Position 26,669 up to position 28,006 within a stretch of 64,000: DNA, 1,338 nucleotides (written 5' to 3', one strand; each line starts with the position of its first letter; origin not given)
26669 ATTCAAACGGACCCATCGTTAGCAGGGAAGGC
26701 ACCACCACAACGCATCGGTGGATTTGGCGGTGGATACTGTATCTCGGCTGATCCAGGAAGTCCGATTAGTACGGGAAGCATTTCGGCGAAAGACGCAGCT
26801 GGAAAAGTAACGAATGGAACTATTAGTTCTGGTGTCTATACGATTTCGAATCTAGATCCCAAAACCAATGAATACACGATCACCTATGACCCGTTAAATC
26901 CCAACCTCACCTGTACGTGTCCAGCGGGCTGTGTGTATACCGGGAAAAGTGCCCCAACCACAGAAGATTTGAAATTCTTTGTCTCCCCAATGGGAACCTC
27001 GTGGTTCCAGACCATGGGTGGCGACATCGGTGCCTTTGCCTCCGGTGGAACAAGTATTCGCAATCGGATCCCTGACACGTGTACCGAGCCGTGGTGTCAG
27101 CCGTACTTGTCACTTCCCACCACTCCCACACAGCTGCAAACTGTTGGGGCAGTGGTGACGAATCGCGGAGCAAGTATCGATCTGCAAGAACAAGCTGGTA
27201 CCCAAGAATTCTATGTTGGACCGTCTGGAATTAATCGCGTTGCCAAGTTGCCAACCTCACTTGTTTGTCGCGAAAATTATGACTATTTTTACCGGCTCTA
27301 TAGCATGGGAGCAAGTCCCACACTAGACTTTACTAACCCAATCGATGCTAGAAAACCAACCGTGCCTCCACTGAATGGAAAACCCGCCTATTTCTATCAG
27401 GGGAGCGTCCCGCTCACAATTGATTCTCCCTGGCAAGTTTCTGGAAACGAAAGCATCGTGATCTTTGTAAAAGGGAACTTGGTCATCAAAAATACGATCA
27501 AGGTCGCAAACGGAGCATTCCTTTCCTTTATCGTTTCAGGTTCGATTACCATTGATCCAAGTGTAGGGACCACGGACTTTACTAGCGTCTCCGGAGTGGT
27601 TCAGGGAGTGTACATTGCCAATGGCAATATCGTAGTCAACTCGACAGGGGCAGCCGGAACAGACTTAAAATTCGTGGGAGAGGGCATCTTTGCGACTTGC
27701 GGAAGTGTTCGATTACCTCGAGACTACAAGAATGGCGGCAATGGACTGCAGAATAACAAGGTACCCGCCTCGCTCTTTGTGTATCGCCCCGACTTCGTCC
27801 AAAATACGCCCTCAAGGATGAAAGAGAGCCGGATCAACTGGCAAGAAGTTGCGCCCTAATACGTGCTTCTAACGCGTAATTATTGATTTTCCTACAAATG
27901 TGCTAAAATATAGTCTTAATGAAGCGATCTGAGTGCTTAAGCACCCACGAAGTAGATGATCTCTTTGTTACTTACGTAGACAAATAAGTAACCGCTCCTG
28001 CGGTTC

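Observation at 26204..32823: Cluster of large Cys-rich secreted proteins sharing a paralogous ~315-aa C-terminal domain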

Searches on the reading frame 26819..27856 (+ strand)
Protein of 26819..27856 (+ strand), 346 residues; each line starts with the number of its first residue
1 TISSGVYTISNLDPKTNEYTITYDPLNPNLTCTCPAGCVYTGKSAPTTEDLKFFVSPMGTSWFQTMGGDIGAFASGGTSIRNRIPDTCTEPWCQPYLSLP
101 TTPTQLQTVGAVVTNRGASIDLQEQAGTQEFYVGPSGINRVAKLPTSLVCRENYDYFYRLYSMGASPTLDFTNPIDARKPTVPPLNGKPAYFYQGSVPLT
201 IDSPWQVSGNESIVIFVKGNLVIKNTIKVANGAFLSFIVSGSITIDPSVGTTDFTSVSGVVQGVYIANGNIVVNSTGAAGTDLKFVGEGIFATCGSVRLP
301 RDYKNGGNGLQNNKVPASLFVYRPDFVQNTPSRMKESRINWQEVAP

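Call 7: find_homologous_proteins(query=window:26819-27856:+)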
Query window:26819-27856:+ (346 aa): 18 proteins with E <= 0.001 among 1741 candidates.
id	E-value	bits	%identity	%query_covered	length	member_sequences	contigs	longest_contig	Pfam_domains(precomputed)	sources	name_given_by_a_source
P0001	4.1e-224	761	96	100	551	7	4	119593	-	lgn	-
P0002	3.5e-96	340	48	97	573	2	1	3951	PF00041.28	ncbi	-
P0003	2.0e-81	292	50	85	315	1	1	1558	PF23981.2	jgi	jgi:hypothetical protein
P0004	1.3e-78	283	53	77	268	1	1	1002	-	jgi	-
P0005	1.0e-66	244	43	90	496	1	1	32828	-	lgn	-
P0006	8.3e-64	234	43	95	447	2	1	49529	-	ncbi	-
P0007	2.3e-56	209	39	99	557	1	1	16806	-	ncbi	ncbi:hypothetical protein ACFL1M_03945 [Patescibacteria group bacterium]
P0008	5.9e-53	198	48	66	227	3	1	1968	PF23981.2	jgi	jgi:hypothetical protein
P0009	1.3e-46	177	47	66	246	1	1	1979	-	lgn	-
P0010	2.1e-26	111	34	93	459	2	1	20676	-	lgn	-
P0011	1.5e-24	105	33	99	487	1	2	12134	-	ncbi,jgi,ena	-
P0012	4.1e-22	97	33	86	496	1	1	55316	PF23981.2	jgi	jgi:hypothetical protein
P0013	3.3e-21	94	33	83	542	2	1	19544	PF23981.2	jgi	jgi:hypothetical protein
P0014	1.4e-17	82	35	49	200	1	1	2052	-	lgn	-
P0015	1.6e-16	78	32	82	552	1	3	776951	-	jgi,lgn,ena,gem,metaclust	metaclust:\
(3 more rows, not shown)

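Call 11: search_protein_families(library=pfam, alignment_id=A1, max_evalue=0.01)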
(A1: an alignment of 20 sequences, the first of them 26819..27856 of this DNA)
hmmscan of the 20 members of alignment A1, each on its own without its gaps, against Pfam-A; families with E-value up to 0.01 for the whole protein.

A. member 1, window:26819-27856:+ (346 aa): 0 families

B. families by the number of members that match (of 20 scanned): 3 families
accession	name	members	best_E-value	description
PF23981.1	DUF7305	6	2.2e-08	Domain of unknown function (DUF7305)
PF00041.27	fn3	1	4e-07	Fibronectin type III domain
PF11999.13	Ice_binding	1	0.0013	Ice-binding-like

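Call 12: find_homologous_proteins(query=A1, max_evalue=0.001)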
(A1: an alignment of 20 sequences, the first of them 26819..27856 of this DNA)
Query A1 (20 sequences) (346 aa, profile of the alignment): 42 proteins with E <= 0.001 among 8000 candidates.
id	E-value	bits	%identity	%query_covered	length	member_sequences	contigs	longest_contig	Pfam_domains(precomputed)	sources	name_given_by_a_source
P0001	3.3e-153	529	96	100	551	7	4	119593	-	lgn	-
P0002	6.3e-141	489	48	97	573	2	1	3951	PF00041.28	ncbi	-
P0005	2.8e-136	474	43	90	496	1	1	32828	-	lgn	-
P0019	4.9e-124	433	45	100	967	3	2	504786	-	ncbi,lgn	-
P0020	1.2e-123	432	44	95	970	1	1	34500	-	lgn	-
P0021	9.5e-123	429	46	100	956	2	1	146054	-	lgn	-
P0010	3.5e-120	421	34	93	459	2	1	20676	-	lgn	-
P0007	1.6e-119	418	39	99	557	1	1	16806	-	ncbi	ncbi:hypothetical protein ACFL1M_03945 [Patescibacteria group bacterium]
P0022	1.3e-117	412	49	95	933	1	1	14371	PF07691.18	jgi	jgi:hypothetical protein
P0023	2.0e-116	408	42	99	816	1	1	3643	-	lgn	-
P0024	1.6e-115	405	55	99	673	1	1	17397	-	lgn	-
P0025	1.0e-113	399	45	95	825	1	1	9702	-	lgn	-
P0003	2.9e-111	391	50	85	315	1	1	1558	PF23981.2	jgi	jgi:hypothetical protein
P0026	9.9e-110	386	48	95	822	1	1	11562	PF07691.18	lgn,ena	-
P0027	1.0e-109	386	55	99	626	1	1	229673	-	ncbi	ncbi:MAG: hypothetical protein ABI758_01590 [Candidatus Woesebacteria bacterium]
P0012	1.8e-109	385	33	86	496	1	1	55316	PF23981.2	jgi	jgi:hypothetical protein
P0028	2.7e-109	385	48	99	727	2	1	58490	PF23981.2,PF07691.18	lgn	-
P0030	3.0e-107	378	43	96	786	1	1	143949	-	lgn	-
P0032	2.0e-105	372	53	99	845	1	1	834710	-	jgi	jgi:hypothetical protein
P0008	1.2e-97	346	48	66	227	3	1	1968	PF23981.2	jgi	jgi:hypothetical protein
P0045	3.7e-29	121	26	82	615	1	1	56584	-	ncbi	-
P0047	5.6e-20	90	30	38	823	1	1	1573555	-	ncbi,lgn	-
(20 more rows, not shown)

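Call 18: find_related_loci(query=A1, collection=genome_contigs, flank=8000)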
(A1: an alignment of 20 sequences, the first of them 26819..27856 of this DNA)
Query A1 (346 aa) in genome_contigs; peptide patterns used: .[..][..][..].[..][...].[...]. (x = any residue, [..] = any of these).
163 stretches matched a pattern; 91 encode a relative of the query (tblastn E <= 1e-3); the best 80 are kept; 80 distinct loci.
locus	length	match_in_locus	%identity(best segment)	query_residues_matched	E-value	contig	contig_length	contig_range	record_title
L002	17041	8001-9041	58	3-346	4e-133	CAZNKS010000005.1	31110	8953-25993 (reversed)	MAG TPA_asm: uncultured Pseudomonadales bacterium isolate SRP170004_co1_558 genome assembly, contig: NODE_2051_length_31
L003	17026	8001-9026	50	3-346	9e-116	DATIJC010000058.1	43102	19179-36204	MAG TPA_asm: Patescibacteria group bacterium isolate SMAG_U15681 k141_681795, whole genome shotgun sequence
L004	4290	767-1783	51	3-346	2e-110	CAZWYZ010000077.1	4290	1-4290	MAG TPA_asm: uncultured Pseudomonadales bacterium isolate SRP286056_co1_495 genome assembly, contig: NODE_31476_length_4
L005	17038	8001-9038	48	3-346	3e-93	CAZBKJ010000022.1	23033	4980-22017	MAG TPA_asm: uncultured Pseudomonadales bacterium isolate SRP286056_co1_272 genome assembly, contig: NODE_2565_length_23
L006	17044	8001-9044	46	3-346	3e-89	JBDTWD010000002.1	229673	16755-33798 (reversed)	MAG: Candidatus Woesebacteria bacterium isolate cluster3_bin.83 NODE_38_length_229673_cov_12.935367, whole genome shotgu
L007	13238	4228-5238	48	5-346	2e-99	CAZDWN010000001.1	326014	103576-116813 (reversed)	MAG TPA_asm: uncultured Pseudomonadales bacterium isolate SRP170004_co1_144 genome assembly, contig: NODE_29_length_3260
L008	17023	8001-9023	43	4-346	6e-76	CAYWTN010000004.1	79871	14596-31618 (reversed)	MAG TPA_asm: uncultured Pseudomonadales bacterium isolate SRP344714_co1_151 genome assembly, contig: NODE_701_length_798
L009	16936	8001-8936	43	30-346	7e-70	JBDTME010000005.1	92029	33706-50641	MAG: Patescibacteria group bacterium isolate cluster3_bin.119 NODE_433_length_92029_cov_14.232903, whole genome shotgun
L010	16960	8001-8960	41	32-343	6e-66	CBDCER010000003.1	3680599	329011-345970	MAG: Aggregatilineales bacterium isolate 40d8095f-e3e6-4e4c-932d-ac8bc0a239c2 genome assembly, contig: contig_3, whole g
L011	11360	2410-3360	39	3-346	2e-63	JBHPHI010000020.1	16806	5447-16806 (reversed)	Patescibacteria group bacterium isolate SAG AM-311-P01 NODE_20_length_16806_cov_31.365292, whole genome shotgun sequence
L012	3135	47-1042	40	26-343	2e-62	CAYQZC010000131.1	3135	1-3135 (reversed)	MAG TPA_asm: uncultured Pseudomonadales bacterium isolate SRP292972_co1_124 genome assembly, contig: NODE_12696_length_3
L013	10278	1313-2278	41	32-343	3e-62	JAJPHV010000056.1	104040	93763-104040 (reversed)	MAG: Chloroflexota bacterium isolate Centralia_MAG_208 k107_15010938, whole genome shotgun sequence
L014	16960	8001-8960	40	32-343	7e-62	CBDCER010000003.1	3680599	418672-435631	MAG: Aggregatilineales bacterium isolate 40d8095f-e3e6-4e4c-932d-ac8bc0a239c2 genome assembly, contig: contig_3, whole g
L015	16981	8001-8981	40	32-343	5e-61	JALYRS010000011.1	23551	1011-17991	MAG: bacterium isolate MDV bin95 SD1455_NODE_206_length_23551_cov_1.029329, whole genome shotgun sequence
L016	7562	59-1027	40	34-346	2e-59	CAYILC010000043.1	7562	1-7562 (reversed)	MAG TPA_asm: uncultured Pseudomonadales bacterium isolate ERP119705_co23_558 genome assembly, contig: NODE_10555_length_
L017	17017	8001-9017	40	23-343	3e-58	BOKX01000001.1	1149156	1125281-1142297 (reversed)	Patescibacteria group bacterium BroJett032 DNA, sequence1, whole genome shotgun sequence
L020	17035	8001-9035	36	3-343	7e-55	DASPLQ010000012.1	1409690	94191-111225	MAG TPA_asm: Vitreimonas sp. isolate SMAG_U12069 k141_91001, whole genome shotgun sequence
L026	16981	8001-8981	35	1-343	6e-49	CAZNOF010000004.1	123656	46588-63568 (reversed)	MAG TPA_asm: uncultured Pseudomonadales bacterium isolate SRP170004_co1_5 genome assembly, contig: NODE_148_length_12365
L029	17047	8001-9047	35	19-343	3e-45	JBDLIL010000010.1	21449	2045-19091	MAG: Patescibacteria group bacterium isolate MAG029 MAG029_10, whole genome shotgun sequence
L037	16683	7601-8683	31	7-344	8e-34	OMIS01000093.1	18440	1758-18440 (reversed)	bacterium isolate AM_0466 genome assembly, contig: AM_0466_93, whole genome shotgun sequence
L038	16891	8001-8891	30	5-346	1e-33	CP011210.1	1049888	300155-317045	MAG: Candidatus Beckwithbacteria bacterium GW2011_GWC1_49_16 chromosome, complete genome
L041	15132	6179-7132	36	30-344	5e-53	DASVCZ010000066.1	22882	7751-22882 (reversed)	MAG TPA_asm: Patescibacteria group bacterium isolate SMAG_U2020 k141_727269, whole genome shotgun sequence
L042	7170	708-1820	29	19-346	3e-31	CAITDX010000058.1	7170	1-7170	uncultured bacterium isolate LaPlata_bin-3499 genome assembly, contig: bin-3499:58/85, whole genome shotgun sequence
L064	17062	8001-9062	27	32-346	2e-24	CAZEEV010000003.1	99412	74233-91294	MAG TPA_asm: uncultured Pseudomonadales bacterium isolate SRP294416_co1_79 genome assembly, contig: NODE_199_length_9941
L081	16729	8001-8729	28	62-346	3e-17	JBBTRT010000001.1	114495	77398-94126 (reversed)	MAG: Patescibacteria group bacterium isolate H52-bin002_1 H52_bin002_1_000000000001, whole genome shotgun sequence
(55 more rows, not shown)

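Call 24: predict_structure(alignment_id=A2)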
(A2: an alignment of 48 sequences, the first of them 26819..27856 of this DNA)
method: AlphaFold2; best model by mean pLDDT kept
length: 346 residues; sequences in the alignment: 48
mean_pLDDT: 89.1   pTM: 0.85
mean pLDDT of the five models: 89.1, 88.7, 88.0, 87.2, 86.6
residues with pLDDT >= 90: 226; 70-90: 96; 50-70: 20; < 50: 4
segments of 3 or more residues with pLDDT < 50: 1-4
pLDDT, mean of each block of 10 residues (from residue 1): 53 77 73 67 72 77 95 93 90 90 85 94 82 87 88 94 93 97 94 98 97 98 99 98 98 96 98 95 98 97 89 95 96 87 76
secondary structure, 60 per line:
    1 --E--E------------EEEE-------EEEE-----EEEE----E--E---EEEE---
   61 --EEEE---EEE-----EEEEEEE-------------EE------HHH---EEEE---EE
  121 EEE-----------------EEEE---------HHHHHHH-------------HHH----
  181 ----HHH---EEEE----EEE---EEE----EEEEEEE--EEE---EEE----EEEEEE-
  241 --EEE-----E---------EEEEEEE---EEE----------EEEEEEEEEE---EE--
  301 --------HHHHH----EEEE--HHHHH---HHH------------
elements in order: E19-22 E30-33 E39-42 E54-57 E63-66 E70-72 E78-84 E112-115 E119-123 E141-144 H154-160 E191-194 E199-201 E205-207 E212-218 E221-223 E227-229 E234-239 E243-245 E261-267 E271-273 E284-293 H309-313 E318-321 H324-328

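Call 27: fold_search(model_id=the predicted structure, library=pdb)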
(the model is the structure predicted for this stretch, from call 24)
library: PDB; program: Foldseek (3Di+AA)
matches with E <= 10: 46; with E <= 0.001: 0
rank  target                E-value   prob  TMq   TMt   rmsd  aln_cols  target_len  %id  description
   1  6eio                  3.8e-02  0.91  0.28  0.39  10.0       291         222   11  Crystal structure of an ice binding protein from an Antarctic Biological Consortium (released 2018-03-28)
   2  9lhr_B                4.1e-02  0.44  0.21  0.28  12.2       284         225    8  Crystal structure of Ice binding protein from Candidatus Cryosericum odellii SMC5 (released 2025-09-03)
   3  3uyu_B                6.8e-02  0.91  0.30  0.42   9.7       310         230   11  Structural basis for the antifreeze activity of an ice-binding protein (LeIBP) from Arctic yeast (released 2012-02-15)
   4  6qvi_A                7.1e-02  0.38  0.28  0.21  21.1       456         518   11  Crystal structure of competence-associated pilin ComZ from Thermus thermophilus (released 2019-05-29)
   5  7dc5_A                8.3e-02  0.95  0.33  0.47   7.3       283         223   14  Crystal structure of fungal antifreeze protein with intermediate activity (released 2021-10-27)
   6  3uyv_A                1.1e-01  0.54  0.26  0.36  13.6       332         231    9  Crystal structure of a glycosylated ice-binding protein (LeIBP) from Arctic yeast (released 2012-02-29)
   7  6a8k                  1.1e-01  0.51  0.25  0.33  10.7       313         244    9  Crystal structure of Ice-binding Protein from a Sea-Ice Microalga (released 2018-11-07)
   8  7ehk                  1.1e-01  0.77  0.28  0.41  10.9       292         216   12  Crystal structure of C107S mutant of FfIBP (released 2022-03-02)
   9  4nu3_A                1.2e-01  0.41  0.23  0.32  11.1       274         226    9  Crystal structure of mFfIBP, a capping head region swapped mutant of ice-binding protein (released 2014-04-16)
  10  8x0z                  1.4e-01  0.38  0.23  0.32  10.7       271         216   12  Crystal structure of A101C/A120C mutant of FfIBP (released 2024-11-13)
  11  8x1p                  1.7e-01  0.38  0.25  0.35  11.8       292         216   11  Crystal structure of G160C/S176C mutant of FfIBP (released 2024-11-13)
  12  3wp9                  1.8e-01  0.47  0.26  0.36  11.6       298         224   11  Crystal structure of antifreeze protein from an Antarctic sea ice bacterium Colwellia sp. (released 2014-07-02)
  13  5b5h                  1.9e-01  0.87  0.33  0.48   9.0       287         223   11  Hydrophobic ice-binding site confer hyperactivity on antifreeze protein from a snow mold fungus (released 2016-09-28)
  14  8x1o                  2.0e-01  0.35  0.22  0.32  12.9       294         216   10  Crystal structure of M249C/N270C mutant of FfIBP (released 2024-11-13)
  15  4nuh                  2.2e-01  0.44  0.27  0.40  13.0       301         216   12  Crystal structure of mLeIBP, a capping head region swapped mutant of ice-binding protein (released 2014-04-16)
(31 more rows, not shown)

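Call 29: search_solved_structures(query=A1, max_evalue=10)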
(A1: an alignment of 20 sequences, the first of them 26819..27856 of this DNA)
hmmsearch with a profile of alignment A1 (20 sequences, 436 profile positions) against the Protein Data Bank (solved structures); distinct sequences matched with E-value up to 10: 0.

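Call 49: search_protein_representatives(alignment_id=A2)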
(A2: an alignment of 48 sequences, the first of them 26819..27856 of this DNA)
Query: 48 sequences, 567 profile positions. Proteins with E-value up to 0.001 (for the whole library): 4812; up to 1e-10: 3914; up to 1e-30: 2479. The best 150 are listed.
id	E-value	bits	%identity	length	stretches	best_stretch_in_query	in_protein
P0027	2.3e-148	512.3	-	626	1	5-561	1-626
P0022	1.2e-146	506.6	-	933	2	196-561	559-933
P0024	4.3e-145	501.5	-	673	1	4-561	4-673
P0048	4.2e-143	494.9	-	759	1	8-561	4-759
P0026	3.3e-142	492.0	-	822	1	4-561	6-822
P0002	2.1e-139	482.7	-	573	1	105-561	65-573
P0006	5.6e-138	478.0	-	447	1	149-561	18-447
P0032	8.7e-138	477.4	-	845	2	43-560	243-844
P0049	2.2e-135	469.5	-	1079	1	43-561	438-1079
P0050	2.7e-135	469.1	-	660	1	9-561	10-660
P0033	2.8e-135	469.1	-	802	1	25-559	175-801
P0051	1.8e-132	459.8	-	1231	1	92-561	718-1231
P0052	9.8e-132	457.4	-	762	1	19-559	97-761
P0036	1.4e-131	456.9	-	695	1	23-559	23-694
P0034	3.5e-131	455.6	-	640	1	5-561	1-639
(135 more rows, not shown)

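Call 54: search_protein_families(library=pfam, proteins=[L017:3739-6627:+, L020:4371-6608:+, L026:3759-6008:+, L029:3918-6557:+, L041:1821-4850:+, L038:4125-6521:+, L081:4062-6383:+, L015:8968-9534:+, L037:8707-9252:+, L042:1843-2343:+], max_evalue=0.01)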
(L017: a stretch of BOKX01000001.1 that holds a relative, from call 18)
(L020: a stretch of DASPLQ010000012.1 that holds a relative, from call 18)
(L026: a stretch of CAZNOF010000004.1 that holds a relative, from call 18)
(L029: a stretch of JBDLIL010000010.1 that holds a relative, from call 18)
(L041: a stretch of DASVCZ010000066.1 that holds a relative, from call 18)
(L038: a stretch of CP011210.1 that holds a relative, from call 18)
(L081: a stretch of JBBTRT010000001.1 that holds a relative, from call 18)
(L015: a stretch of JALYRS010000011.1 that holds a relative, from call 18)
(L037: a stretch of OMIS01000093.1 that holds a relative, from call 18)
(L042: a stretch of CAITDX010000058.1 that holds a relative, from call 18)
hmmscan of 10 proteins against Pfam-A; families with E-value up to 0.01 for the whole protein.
L017:3739-6627:+ (963 aa): 0 families

L020:4371-6608:+ (746 aa): 0 families

L026:3759-6008:+ (750 aa): 0 families

L029:3918-6557:+ (880 aa): 0 families

L041:1821-4850:+ (1010 aa): 0 families

L038:4125-6521:+ (799 aa): 0 families

L081:4062-6383:+ (774 aa): 0 families

L015:8968-9534:+ (189 aa): 1 family
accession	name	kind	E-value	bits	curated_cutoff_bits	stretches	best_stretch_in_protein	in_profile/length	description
PF07963.17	N_methyl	-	5.1e-05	23.1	21.2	1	13-34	5-26/27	Prokaryotic N-terminal methylation motif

L037:8707-9252:+ (182 aa): 1 family
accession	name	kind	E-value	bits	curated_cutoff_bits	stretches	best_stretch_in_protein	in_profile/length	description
PF20456.3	DUF6709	-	0.0017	17.9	27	1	16-77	183-244/339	Family of unknown function (DUF6709)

L042:1843-2343:+ (167 aa): 1 family
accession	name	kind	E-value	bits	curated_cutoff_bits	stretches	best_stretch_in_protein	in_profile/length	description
PF07963.17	N_methyl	-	2.3e-06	27.4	21.2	1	2-24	4-26/27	Prokaryotic N-terminal methylation motif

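Call 59: find_encoding_contigs(protein=P0015, flank=10000, max_places=2)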
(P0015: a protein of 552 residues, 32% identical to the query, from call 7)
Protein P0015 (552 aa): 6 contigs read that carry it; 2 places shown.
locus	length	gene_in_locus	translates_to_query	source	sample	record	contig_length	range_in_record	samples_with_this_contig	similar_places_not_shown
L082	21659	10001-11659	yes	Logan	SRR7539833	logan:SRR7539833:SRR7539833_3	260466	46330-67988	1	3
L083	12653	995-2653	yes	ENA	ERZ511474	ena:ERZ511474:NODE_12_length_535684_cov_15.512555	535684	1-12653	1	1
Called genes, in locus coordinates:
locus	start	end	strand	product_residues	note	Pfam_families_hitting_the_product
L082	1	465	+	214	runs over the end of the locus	PF01712:dNK, PF13238:AAA_18 (weak), PF13671:AAA_33 (weak), PF01202:SKI (faint)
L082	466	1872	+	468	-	-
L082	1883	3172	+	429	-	PF00464:SHMT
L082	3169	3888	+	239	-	PF00763:THF_DHG_CYH, PF02882:THF_DHG_CYH_C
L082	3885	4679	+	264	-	PF00318:Ribosomal_S2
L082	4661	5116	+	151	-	PF00889:EF_TS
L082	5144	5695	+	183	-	PF01765:RRF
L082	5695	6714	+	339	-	PF02163:Peptidase_M50, PF17820:PDZ_6 (weak)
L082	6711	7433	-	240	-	-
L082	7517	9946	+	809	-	-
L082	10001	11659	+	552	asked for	-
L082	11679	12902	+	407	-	PF00587:tRNA-synt_2b, PF03129:HGTP_anticodon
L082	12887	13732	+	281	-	-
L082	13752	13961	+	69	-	PF01165:Ribosomal_S21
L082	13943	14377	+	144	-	PF09424:YqeY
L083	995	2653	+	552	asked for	-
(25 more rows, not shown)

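Call 60: find_encoding_contigs(protein=P0032, flank=10000, max_places=2)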
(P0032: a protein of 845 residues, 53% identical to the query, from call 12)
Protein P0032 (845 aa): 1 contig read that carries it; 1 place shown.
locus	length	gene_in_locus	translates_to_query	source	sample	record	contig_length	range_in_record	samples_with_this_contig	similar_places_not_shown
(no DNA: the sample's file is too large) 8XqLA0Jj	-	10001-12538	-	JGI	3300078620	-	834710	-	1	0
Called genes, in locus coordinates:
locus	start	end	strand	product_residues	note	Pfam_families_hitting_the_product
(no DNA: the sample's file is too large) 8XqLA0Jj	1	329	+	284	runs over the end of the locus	PF01261:AP_endonuc_2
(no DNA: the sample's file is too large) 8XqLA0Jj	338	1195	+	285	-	PF00763:THF_DHG_CYH, PF02882:THF_DHG_CYH_C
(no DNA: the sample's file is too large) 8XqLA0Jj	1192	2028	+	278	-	-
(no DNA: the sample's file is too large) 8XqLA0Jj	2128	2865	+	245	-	PF00318:Ribosomal_S2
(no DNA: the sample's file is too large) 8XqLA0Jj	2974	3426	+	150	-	PF25025:EF-Ts_N (weak), PF00889:EF_TS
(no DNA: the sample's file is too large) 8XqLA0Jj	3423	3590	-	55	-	-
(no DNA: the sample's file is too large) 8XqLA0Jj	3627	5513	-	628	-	PF03483:B3_4, PF03484:B5, PF17759:tRNA_synthFbeta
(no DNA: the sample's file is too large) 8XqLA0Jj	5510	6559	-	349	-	PF02912:Phe_tRNA-synt_N, PF01409:tRNA-synt_2d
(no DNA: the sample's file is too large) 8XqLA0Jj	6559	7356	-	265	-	-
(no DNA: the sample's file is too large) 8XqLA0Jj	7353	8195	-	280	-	PF06691:DUF1189 (weak)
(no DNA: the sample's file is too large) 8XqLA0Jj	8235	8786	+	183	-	PF01765:RRF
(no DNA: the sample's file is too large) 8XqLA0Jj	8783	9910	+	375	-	PF02163:Peptidase_M50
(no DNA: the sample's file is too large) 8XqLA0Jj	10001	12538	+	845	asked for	-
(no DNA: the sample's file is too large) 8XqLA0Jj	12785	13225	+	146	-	-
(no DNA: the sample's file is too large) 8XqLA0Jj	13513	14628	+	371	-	PF08239:SH3_3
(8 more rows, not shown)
